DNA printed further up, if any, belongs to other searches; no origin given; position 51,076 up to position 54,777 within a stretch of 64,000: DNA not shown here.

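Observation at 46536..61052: Tandem battery of five membrane receptor PP2C (SpoIIE/RsbU-type) phosphatases with interchangeable sensor modules and no visible substrate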

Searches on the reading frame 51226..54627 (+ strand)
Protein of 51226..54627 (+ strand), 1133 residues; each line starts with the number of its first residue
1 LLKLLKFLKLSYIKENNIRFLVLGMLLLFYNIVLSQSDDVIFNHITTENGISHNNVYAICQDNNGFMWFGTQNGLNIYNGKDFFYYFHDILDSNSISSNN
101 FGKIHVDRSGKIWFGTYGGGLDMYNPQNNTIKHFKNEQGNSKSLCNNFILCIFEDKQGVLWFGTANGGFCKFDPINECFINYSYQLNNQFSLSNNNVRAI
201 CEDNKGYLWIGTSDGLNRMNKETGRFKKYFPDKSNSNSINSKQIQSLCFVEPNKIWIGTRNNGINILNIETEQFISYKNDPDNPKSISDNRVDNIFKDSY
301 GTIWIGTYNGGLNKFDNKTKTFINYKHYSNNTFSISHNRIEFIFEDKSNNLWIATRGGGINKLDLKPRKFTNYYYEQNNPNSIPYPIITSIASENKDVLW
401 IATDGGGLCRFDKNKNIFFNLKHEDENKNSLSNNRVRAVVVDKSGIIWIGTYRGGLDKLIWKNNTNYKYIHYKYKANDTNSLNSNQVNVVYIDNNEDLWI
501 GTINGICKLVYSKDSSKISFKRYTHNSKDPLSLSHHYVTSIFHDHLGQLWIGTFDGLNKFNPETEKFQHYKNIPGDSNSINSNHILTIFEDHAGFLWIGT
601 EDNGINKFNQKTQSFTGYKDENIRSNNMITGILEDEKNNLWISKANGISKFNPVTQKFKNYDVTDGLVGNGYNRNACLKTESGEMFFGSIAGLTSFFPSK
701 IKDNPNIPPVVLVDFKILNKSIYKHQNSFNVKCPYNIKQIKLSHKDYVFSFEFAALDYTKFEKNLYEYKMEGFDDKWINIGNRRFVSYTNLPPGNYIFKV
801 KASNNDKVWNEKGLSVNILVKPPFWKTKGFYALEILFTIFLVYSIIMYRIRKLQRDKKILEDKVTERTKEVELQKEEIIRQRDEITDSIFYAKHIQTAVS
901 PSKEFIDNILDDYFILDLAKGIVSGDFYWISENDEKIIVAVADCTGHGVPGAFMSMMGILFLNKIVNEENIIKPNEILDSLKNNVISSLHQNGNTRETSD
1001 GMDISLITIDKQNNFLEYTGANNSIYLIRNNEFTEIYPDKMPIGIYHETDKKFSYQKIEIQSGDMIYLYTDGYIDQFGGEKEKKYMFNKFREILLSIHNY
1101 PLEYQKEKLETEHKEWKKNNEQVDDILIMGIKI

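Call 5: search_protein_families(library=pfam, proteins=[window:51226-54627:+], max_evalue=0.01)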
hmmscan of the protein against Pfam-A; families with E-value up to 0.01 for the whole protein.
window:51226-54627:+ (1133 aa): 6 families
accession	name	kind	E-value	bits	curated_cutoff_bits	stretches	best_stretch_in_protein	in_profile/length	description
PF07494.17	Reg_prop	-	1.8e-65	208.9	20.4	7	191-213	1-23/24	Two component regulator propeller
PF07228.17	SpoIIE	-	1.3e-20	74.6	25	1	934-1132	2-190/192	Stage II sporulation protein E (SpoIIE)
PF07495.19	Y_Y_Y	-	7.5e-20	71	26.6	1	757-819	1-63/65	Y_Y_Y domain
PF23748.1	Beta-prop_LRRK2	-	1.8e-18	67.1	26.9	0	233-276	265-308/359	LRRK2 beta propeller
PF08450.18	SGL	-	8.7e-08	32.5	26.3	0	220-313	18-109/246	SMP-30/Gluconolactonase/LRE-like region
PF23754.1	Beta-prop_IP5PC_F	-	0.00028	20.3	27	0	191-272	285-358/392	IP5P C-F beta-propeller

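Call 9: find_homologous_proteins(query=window:51226-54627:+, max_evalue=1e-10)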
Query window:51226-54627:+ (1133 aa): 7975 proteins with E <= 1e-10 among 8000 candidates; the best 120 are listed.
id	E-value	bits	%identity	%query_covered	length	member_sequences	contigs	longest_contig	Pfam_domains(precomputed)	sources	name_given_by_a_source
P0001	0.0e+0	2560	100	98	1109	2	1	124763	PF07495.20,PF23748.2,PF07494.18,PF07228.18,PF08450.19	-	-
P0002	0.0e+0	1154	46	78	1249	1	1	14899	PF13426.14,PF07495.20,PF23748.2,PF07494.18,PF08448.17,PF07228.18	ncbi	-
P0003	0.0e+0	1123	46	76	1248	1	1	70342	PF08447.19,PF13426.14,PF07495.20,PF23748.2,PF07494.18,PF08448.17,PF07228.18,PF08450.19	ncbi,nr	ncbi:MAG: SpoIIE family protein phosphatase [Bacteroidetes bacterium]|nr:SpoIIE family protein phosp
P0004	0.0e+0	1107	46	75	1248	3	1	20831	PF13426.14,PF07495.20,PF23748.2,PF07494.18,PF08448.17,PF07228.18,PF08450.19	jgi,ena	-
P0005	0.0e+0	1052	44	77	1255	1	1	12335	PF13426.14,PF07495.20,PF23748.2,PF07494.18,PF07228.18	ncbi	-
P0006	0.0e+0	1038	44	76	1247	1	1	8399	PF13426.14,PF07495.20,PF23748.2,PF07494.18,PF07228.18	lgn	-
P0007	0.0e+0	1015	42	78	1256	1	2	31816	PF08447.19,PF13426.14,PF07495.20,PF23748.2,PF07494.18,PF08448.17,PF00989.32,PF07228.18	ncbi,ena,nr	ncbi:MAG: SpoIIE family protein phosphatase [Bacteroidales bacterium]|nr:SpoIIE family protein phosp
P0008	6.9e-295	999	40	80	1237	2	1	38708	PF13426.14,PF07495.20,PF23748.2,PF07494.18,PF07228.18,PF08450.19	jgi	-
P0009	3.5e-291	987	36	98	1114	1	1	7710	PF07495.20,PF23748.2,PF07494.18,PF07228.18,PF08450.19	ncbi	-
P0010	6.1e-290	983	41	77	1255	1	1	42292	PF08447.19,PF13426.14,PF07495.20,PF23748.2,PF07494.18,PF07228.18,PF08450.19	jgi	jgi:PAS domain S-box-containing protein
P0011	2.1e-288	978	39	98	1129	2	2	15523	PF07495.20,PF23748.2,PF07494.18,PF07228.18,PF08450.19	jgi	jgi:ligand-binding sensor domain-containing protein/serine phosphatase RsbU (regulator of sigma subu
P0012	2.7e-287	974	37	80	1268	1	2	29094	PF13426.14,PF07495.20,PF23748.2,PF07494.18,PF07228.18,PF08450.19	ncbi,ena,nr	ncbi:MAG: SpoIIE family protein phosphatase [Bacteroidales bacterium]|nr:SpoIIE family protein phosp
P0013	9.2e-286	969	39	99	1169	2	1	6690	PF07495.20,PF23748.2,PF07494.18,PF07228.18,PF08450.19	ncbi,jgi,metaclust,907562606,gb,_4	metaclust:\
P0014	1.0e-285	969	39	92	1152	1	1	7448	PF07495.20,PF23748.2,PF07494.18,PF07228.18,PF08450.19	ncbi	-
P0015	7.7e-283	959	40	92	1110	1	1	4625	PF07495.20,PF23748.2,PF07494.18,PF07228.18,PF08450.19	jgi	jgi:ligand-binding sensor domain-containing protein/serine phosphatase RsbU (regulator of sigma subu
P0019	1.2e-276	939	38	86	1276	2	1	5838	PF07495.20,PF07714.24,PF00069.32,PF23748.2,PF07494.18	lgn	-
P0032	3.9e-270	917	35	98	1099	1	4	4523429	PF07495.20,PF23775.2,PF23748.2,PF07494.18,PF07228.18,PF08450.19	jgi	jgi:ligand-binding sensor domain-containing protein/serine phosphatase RsbU (regulator of sigma subu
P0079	1.3e-248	846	36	98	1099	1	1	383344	PF07495.20,PF23775.2,PF23748.2,PF07494.18,PF07228.18,PF08450.19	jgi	jgi:ligand-binding sensor domain-containing protein/serine phosphatase RsbU (regulator of sigma subu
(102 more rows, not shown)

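Call 17: search_protein_families(library=ncbifam, proteins=[window:51226-54627:+], max_evalue=0.001)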
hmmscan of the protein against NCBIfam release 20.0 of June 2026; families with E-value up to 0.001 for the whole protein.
window:51226-54627:+ (1133 aa): 3 families
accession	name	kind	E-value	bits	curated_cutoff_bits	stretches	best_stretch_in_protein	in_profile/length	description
NF038263.1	prot_phos_SiaA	equivalog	9.7e-54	183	700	1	851-1132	377-656/658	biofilm regulation protein phosphatase SiaA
NF052228.1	T9SS_PorZ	equivalog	2.4e-47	161.9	260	6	346-454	439-552/757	type IX secretion system anionic LPS delivery protein PorZ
NF033484.1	Stp1_PP2C_phos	equivalog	0.00099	18.7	230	0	926-1039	13-128/232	Stp1/IreP family PP2C-type Ser/Thr phosphatase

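Call 20: find_encoding_contigs(protein=P0032, flank=10000, max_places=2)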
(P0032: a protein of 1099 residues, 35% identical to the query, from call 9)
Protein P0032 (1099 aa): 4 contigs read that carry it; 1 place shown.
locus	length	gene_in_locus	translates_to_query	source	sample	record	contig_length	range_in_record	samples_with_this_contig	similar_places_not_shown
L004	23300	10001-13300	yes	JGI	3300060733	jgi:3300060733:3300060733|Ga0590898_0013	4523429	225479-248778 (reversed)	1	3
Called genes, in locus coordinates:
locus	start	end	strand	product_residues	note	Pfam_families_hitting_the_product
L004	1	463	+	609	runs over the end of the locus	PF27228:MTBMA_p00010_2nd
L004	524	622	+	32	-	-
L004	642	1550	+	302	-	PF00589:Phage_integrase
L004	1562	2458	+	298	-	PF00589:Phage_integrase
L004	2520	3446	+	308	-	-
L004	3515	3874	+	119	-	-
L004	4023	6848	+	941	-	PF05593:RHS_repeat (faint)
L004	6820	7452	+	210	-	-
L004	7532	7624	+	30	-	-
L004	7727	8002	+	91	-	-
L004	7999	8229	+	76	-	-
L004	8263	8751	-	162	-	-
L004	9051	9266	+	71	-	-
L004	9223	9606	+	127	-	PF12844:HTH_19, PF13560:HTH_31, PF01381:HTH_3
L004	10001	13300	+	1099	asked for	PF23748:Beta-prop_LRRK2 (faint), PF07494:Reg_prop (weak), PF08450:SGL (faint), PF23775:Beta-prop_RIG_2nd (faint), PF07494:Reg_prop (weak), PF07495:Y_Y_Y, PF07228:SpoIIE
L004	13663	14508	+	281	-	-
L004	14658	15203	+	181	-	PF19788:DUF6272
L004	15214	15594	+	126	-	PF09345:SiaC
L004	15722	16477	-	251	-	PF00072:Response_reg, PF04397:LytTR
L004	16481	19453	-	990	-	PF07494:Reg_prop (faint), PF07495:Y_Y_Y (weak), PF06580:His_kinase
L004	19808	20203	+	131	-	PF25056:DUF7793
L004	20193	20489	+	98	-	-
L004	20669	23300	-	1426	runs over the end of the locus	PF00150:Cellulase (weak), PF13229:Beta_helix, PF18962:Por_Secre_tail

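Call 21: find_encoding_contigs(protein=P0079, flank=10000, max_places=2)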
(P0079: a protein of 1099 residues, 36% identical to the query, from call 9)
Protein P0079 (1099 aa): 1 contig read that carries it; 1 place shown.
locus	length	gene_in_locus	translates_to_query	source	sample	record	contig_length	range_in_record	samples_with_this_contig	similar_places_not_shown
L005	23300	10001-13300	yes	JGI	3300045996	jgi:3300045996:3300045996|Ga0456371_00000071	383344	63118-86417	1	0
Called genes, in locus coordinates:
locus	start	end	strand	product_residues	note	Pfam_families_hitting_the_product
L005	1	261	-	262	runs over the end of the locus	PF03372:Exo_endo_phos (weak)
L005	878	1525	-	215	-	PF00484:Pro_CA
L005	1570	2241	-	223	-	PF00484:Pro_CA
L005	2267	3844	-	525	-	PF00916:Sulfate_transp, PF16983:MFS_MOT1 (weak)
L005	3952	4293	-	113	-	-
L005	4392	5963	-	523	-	-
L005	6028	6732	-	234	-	PF02535:Zip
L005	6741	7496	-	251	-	PF05724:TPMT (weak), PF03848:TehB, PF03291:mRNA_G-N7_MeTrfase (faint), PF13489:Methyltransf_23, PF13847:Methyltransf_31, PF08241:Methyltransf_11, PF08242:Methyltransf_12, PF13649:Methyltransf_25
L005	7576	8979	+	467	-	PF07228:SpoIIE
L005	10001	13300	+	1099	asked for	PF08450:SGL (faint), PF07494:Reg_prop (weak), PF23748:Beta-prop_LRRK2 (faint), PF23775:Beta-prop_RIG_2nd (faint), PF07494:Reg_prop (weak), PF07495:Y_Y_Y, PF07228:SpoIIE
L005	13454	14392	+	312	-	-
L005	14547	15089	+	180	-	PF19788:DUF6272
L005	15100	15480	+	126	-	PF09345:SiaC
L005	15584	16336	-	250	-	PF00072:Response_reg, PF04397:LytTR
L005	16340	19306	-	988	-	PF07494:Reg_prop (faint), PF23748:Beta-prop_LRRK2 (faint), PF07495:Y_Y_Y (weak), PF06580:His_kinase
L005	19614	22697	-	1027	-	PF00005:ABC_tran, PF01061:ABC2_membrane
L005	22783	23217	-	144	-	-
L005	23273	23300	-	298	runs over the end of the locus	-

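Call 34: search_protein_families(library=ncbifam, proteins=[L004:14658-15203:+, L004:15214-15594:+, L004:13663-14508:+, L005:7576-8979:+], max_evalue=0.001)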
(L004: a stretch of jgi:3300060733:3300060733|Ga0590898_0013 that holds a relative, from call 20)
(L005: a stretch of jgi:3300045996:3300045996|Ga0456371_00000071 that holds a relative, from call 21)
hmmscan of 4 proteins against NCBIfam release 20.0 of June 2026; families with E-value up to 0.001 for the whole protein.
L004:14658-15203:+ (181 aa): 4 families
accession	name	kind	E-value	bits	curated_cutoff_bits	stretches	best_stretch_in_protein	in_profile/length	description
NF038262.1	SiaB_fam_kinase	subfamily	1.5e-50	171.2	85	1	5-179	1-177/177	SiaB family protein kinase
NF038264.1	kinase_SiaB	equivalog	1.1e-25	90.4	225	1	4-178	1-175/176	biofilm regulation protein kinase SiaB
NF052618.1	slr1658_cyano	equivalog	8.9e-05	22.2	200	1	24-177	40-185/191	slr1658 family protein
NF047703.1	slr1658_superfam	superfamily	9.6e-05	21.9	100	1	25-170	38-174/185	slr1658 superfamily regulator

L004:15214-15594:+ (126 aa): 1 family
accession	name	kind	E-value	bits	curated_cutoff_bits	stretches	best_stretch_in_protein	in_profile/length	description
NF038265.1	phos_prot_SiaC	equivalog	3e-30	104.7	150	1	3-122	2-121/122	biofilm regulation phosphoprotein SiaC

L004:13663-14508:+ (281 aa): 0 families

L005:7576-8979:+ (467 aa): 1 family
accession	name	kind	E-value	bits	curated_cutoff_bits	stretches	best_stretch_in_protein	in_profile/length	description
NF038263.1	prot_phos_SiaA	equivalog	1.5e-53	182.4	700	1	195-467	392-657/658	biofilm regulation protein phosphatase SiaA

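Call 56: search_protein_families(library=pfam, alignment_id=A3, max_evalue=0.0001)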
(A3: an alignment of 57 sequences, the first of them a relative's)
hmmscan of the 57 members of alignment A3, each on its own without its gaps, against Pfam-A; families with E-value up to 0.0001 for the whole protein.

A. member 1, L004:10001-13297:+ (1099 aa): 7 families
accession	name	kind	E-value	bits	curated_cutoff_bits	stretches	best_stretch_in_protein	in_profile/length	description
PF07494.17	Reg_prop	-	5.5e-81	256.4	20.4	5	505-528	1-24/24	Two component regulator propeller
PF07228.17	SpoIIE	-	6.3e-18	65.8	25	1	899-1098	3-191/192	Stage II sporulation protein E (SpoIIE)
PF23748.1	Beta-prop_LRRK2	-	3.5e-15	56.3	26.9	0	365-410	262-307/359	LRRK2 beta propeller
PF07495.19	Y_Y_Y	-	7.9e-15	55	26.6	1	728-791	1-64/65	Y_Y_Y domain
PF08450.18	SGL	-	1.6e-09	38.2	26.3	0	471-576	8-106/246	SMP-30/Gluconolactonase/LRE-like region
PF23775.1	Beta-prop_RIG_2nd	-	7.5e-07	29.3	80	0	360-415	100-157/278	RIG second beta-propeller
PF23409.1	Beta-prop_EML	-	5.6e-05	23.2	88.2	0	354-487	134-264/267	Echinoderm microtubule-associated protein first beta-propeller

B. families by the number of members that match (of 57 scanned): 46 families (the first 25 are shown)
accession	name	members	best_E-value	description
PF07228.17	SpoIIE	57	3.5e-24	Stage II sporulation protein E (SpoIIE)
PF13424.12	TPR_12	27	8.7e-72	Tetratricopeptide repeat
PF13181.12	TPR_8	27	1.5e-35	Tetratricopeptide repeat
PF07719.23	TPR_2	27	3.8e-34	Tetratricopeptide repeat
PF13374.12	TPR_10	26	1.5e-53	Tetratricopeptide repeat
PF00515.34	TPR_1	26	2.9e-45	Tetratricopeptide repeat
PF13176.12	TPR_7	19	8.7e-32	Tetratricopeptide repeat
PF17874.7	TPR_MalT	17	1.8e-18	MalT-like TPR region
PF07494.17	Reg_prop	16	5.5e-81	Two component regulator propeller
PF07495.19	Y_Y_Y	16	2.6e-18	Y_Y_Y domain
PF13432.12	TPR_16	16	1.2e-16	Tetratricopeptide repeat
PF13428.12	TPR_14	15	3e-14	Tetratricopeptide repeat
PF14938.12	SNAP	13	6.8e-17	Soluble NSF attachment protein, SNAP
PF24885.1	TPR_NPHP3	12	8.9e-22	Nephrocystin-3 TPR domain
PF13174.12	TPR_6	7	5.2e-13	Tetratricopeptide repeat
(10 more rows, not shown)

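Call 62: find_homologous_proteins(query=A4, max_evalue=0.00001)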
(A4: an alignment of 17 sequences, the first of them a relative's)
Query A4 (17 sequences) (126 aa, profile of the alignment): 7999 proteins with E <= 0.00001 among 8000 candidates; the best 120 are listed.
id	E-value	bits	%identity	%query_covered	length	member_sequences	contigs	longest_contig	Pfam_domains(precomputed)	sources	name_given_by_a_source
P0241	1.4e-48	182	68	99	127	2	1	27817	PF09345.16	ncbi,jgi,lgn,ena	-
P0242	2.1e-48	181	71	100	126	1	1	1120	PF09345.16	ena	-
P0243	4.7e-48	180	94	100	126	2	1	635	PF09345.16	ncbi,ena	-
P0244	5.8e-48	180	71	100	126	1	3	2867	PF09345.16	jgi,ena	jgi:hypothetical protein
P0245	7.6e-48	179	70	100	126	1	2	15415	PF09345.16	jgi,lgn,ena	-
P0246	9.3e-48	179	71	100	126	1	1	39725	PF09345.16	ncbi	-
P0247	1.2e-47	179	70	100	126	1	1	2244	PF09345.16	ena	-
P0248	1.4e-47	178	98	100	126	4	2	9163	PF09345.16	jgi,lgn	jgi:hypothetical protein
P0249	1.4e-47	178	71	100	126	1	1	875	PF09345.16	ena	-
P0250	1.9e-47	178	88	99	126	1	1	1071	PF09345.16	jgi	jgi:hypothetical protein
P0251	2.1e-47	178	94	100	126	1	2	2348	PF09345.16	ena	-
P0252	2.2e-47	178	93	100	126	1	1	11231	PF09345.16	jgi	jgi:SiaC family regulatory phosphoprotein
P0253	2.3e-47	178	94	100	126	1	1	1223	PF09345.16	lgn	-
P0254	2.6e-47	178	-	-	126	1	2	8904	PF09345.16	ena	-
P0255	2.9e-47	177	72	100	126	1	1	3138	PF09345.16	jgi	-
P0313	9.9e-47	176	73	98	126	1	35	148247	PF09345.16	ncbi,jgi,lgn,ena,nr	ncbi:MAG TPA: DUF1987 domain-containing protein [Bacteroidales bacterium]|nr:DUF1987 domain-containi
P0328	1.3e-46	175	77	100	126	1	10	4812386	PF09345.16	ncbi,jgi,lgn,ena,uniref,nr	ncbi:MAG TPA: DUF1987 domain-containing protein [Salinivirga sp.]|uniref:SiaC family regulatory phos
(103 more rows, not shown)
